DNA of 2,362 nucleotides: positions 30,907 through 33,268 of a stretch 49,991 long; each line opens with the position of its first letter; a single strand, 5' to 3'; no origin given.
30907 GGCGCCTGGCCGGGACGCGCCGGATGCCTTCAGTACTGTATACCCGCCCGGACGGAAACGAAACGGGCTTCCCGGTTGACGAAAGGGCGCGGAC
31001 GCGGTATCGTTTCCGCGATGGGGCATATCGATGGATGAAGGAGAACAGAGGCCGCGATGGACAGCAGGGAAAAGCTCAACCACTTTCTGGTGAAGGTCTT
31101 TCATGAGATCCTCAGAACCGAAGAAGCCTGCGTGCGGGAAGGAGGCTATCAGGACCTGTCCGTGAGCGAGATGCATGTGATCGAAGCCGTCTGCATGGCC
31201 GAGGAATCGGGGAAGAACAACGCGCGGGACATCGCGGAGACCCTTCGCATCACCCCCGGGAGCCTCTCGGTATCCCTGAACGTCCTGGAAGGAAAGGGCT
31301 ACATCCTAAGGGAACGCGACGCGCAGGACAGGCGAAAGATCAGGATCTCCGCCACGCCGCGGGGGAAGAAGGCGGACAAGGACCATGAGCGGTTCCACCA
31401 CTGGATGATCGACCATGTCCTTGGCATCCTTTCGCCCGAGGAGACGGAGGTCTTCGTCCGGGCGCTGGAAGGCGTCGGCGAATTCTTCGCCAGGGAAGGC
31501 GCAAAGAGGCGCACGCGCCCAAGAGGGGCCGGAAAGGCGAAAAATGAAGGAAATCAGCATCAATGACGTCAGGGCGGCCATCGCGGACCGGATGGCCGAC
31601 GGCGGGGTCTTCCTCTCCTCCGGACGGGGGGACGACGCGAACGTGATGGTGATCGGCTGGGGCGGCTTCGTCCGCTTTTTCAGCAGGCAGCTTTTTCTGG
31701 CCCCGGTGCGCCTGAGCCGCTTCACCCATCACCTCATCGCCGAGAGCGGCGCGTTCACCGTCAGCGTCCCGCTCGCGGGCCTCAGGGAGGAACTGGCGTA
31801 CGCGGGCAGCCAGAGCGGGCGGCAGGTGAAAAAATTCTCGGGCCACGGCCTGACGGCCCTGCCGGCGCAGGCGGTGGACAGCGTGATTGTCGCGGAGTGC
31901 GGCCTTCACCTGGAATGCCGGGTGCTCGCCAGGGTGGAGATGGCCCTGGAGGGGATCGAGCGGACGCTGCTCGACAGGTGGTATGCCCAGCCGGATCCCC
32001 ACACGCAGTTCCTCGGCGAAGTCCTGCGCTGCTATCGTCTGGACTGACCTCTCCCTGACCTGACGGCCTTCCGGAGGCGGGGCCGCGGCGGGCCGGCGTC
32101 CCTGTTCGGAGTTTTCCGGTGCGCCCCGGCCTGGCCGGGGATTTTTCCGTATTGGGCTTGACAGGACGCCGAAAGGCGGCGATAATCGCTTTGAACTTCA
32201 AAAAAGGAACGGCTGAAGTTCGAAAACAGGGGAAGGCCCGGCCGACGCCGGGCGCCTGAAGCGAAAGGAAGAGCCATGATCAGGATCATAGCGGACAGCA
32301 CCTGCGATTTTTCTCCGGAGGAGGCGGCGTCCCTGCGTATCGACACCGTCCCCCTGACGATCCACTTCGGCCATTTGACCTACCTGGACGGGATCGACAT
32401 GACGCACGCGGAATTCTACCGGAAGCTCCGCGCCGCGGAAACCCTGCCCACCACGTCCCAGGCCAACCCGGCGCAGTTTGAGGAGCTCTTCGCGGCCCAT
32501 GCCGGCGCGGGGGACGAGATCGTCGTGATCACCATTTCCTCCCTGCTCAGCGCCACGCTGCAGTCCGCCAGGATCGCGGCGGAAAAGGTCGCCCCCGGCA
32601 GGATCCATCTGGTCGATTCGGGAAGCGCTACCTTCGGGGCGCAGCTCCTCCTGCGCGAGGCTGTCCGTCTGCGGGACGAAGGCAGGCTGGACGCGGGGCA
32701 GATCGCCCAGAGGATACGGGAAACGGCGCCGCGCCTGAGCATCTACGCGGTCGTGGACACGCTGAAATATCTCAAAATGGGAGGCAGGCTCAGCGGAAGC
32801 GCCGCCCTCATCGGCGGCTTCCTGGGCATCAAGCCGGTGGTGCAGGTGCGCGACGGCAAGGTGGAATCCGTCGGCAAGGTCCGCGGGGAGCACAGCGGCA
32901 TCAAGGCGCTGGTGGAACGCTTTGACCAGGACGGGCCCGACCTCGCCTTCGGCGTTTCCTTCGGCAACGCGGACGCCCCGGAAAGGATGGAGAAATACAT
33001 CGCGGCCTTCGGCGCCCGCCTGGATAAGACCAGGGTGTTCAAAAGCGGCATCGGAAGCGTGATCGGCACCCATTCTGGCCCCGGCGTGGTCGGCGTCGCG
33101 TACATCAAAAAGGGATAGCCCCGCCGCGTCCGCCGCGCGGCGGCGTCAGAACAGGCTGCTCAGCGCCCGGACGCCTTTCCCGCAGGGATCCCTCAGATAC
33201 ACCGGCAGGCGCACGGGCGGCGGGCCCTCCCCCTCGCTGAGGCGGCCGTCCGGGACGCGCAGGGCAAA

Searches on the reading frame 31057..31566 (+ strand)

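Call 84: search_protein_families(library=pfam, proteins=[window:31057-31566:+], max_evalue=0.00001)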
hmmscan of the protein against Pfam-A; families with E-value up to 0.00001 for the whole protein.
window:31057-31566:+ (169 aa): 5 families
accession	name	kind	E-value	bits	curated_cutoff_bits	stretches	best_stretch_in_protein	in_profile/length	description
PF12802.13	MarR_2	-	7.3e-11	42.5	27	1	33-93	2-60/61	MarR family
PF13601.12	HTH_34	-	3.4e-08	34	27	1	55-110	16-72/80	Winged helix DNA-binding domain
PF01047.28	MarR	-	5.9e-08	32.9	24.6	1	45-94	9-58/59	MarR family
PF13463.12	HTH_27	-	6.8e-08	33.1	22.2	1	46-103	13-68/68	Winged helix DNA-binding domain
PF22381.2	Staph_reg_Sar_Rot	-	6.5e-06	26.6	27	1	33-105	11-80/85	Transcriptional regulator SarA/Rot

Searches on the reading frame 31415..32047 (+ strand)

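Call 84: search_protein_families(library=pfam, proteins=[window:31415-32047:+], max_evalue=0.00001)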
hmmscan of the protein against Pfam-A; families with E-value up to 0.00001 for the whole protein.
window:31415-32047:+ (210 aa): 1 family
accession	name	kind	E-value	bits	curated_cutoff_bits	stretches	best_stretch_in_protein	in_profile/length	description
PF01613.24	Flavin_Reduct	-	2e-13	51.2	27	1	59-207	3-132/153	Flavin reductase like domain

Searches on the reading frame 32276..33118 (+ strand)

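Call 84: search_protein_families(library=pfam, proteins=[window:32276-33118:+], max_evalue=0.00001)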
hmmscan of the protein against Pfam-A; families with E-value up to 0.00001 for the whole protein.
window:32276-33118:+ (280 aa): 1 family
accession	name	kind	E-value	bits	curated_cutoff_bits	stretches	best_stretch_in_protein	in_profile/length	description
PF02645.21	DegV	-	2e-77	260.7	27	1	2-279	2-280/280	Uncharacterised protein, DegV family COG1307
